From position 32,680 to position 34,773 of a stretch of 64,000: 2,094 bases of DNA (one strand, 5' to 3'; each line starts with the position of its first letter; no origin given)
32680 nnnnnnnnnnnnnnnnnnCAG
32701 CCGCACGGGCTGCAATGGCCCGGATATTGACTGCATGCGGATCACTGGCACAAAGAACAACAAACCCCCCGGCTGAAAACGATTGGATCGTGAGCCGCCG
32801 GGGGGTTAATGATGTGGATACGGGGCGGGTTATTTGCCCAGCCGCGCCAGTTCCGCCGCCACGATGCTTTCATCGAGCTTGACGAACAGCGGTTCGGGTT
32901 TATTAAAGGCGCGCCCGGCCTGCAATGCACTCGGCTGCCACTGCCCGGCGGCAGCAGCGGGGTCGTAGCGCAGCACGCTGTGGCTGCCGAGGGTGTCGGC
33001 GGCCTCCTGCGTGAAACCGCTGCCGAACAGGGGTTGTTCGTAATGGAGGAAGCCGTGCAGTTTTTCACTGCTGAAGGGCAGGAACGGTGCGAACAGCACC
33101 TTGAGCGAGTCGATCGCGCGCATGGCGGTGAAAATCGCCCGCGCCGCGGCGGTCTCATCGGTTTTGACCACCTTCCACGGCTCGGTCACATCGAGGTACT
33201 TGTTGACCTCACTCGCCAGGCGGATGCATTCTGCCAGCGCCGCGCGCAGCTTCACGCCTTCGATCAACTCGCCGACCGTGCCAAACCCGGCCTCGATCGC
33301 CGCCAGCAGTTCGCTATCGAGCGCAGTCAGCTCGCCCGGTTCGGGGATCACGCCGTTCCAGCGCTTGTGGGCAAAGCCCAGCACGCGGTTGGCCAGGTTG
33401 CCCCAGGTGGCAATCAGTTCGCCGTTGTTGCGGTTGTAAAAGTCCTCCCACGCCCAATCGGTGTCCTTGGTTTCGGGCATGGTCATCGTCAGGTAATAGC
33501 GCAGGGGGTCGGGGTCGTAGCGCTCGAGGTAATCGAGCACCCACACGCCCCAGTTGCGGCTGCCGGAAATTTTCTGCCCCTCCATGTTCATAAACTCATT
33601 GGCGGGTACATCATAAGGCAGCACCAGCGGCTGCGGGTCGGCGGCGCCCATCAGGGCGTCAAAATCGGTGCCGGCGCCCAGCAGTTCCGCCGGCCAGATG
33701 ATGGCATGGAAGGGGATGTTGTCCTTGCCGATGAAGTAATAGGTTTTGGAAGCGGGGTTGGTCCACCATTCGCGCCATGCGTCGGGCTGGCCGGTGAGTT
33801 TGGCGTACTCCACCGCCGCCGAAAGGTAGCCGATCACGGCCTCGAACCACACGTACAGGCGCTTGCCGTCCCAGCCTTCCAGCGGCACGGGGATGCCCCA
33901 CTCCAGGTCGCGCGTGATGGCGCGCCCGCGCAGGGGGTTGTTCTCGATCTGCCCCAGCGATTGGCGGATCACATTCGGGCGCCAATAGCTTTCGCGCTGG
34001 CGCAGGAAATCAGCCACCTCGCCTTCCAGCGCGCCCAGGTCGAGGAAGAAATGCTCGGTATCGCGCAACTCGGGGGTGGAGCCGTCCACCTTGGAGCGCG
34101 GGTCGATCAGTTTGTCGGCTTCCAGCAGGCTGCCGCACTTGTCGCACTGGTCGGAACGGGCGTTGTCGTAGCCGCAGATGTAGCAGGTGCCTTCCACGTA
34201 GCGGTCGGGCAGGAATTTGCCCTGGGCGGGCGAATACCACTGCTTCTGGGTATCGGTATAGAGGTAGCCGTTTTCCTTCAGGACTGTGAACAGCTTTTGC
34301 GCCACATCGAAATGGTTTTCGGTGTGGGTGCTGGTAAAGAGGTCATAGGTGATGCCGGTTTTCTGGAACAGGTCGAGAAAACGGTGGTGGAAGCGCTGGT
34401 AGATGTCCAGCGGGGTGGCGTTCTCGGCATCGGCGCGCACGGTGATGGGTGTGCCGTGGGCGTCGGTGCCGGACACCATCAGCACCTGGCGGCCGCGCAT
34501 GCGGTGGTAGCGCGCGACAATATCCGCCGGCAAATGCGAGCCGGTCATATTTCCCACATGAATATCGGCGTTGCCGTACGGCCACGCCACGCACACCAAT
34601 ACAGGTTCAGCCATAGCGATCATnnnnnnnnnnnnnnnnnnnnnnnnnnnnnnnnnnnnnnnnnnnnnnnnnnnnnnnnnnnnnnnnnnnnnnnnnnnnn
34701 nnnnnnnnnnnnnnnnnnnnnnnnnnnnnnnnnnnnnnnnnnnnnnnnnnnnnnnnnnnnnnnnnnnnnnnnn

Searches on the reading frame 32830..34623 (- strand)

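Call 38: search_protein_families(library=pfam, proteins=[window:32830-34623:-], max_evalue=0.01)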
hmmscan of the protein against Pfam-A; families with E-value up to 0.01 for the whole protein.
window:32830-34623:- (597 aa): 5 families
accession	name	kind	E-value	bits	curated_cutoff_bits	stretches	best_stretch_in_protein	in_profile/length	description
PF09334.17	tRNA-synt_1g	-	1.1e-139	466.1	20.1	1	8-415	1-391/391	tRNA synthetases class I (M)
PF19303.5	Anticodon_3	-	4.6e-15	56.2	23.5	1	426-530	1-105/152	Anticodon binding domain of methionyl tRNA ligase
PF00133.28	tRNA-synt_1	-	3.5e-11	42.9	22.7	1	11-248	28-245/414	tRNA synthetases class I (I, L, M and V)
PF01406.26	tRNA-synt_1e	-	8.4e-06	25.8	27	0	342-380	244-282/301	tRNA synthetases class I (C) catalytic domain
PF08264.19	Anticodon_1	-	0.00015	22.1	25.1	1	438-528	3-95/148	Anticodon-binding domain of tRNA ligase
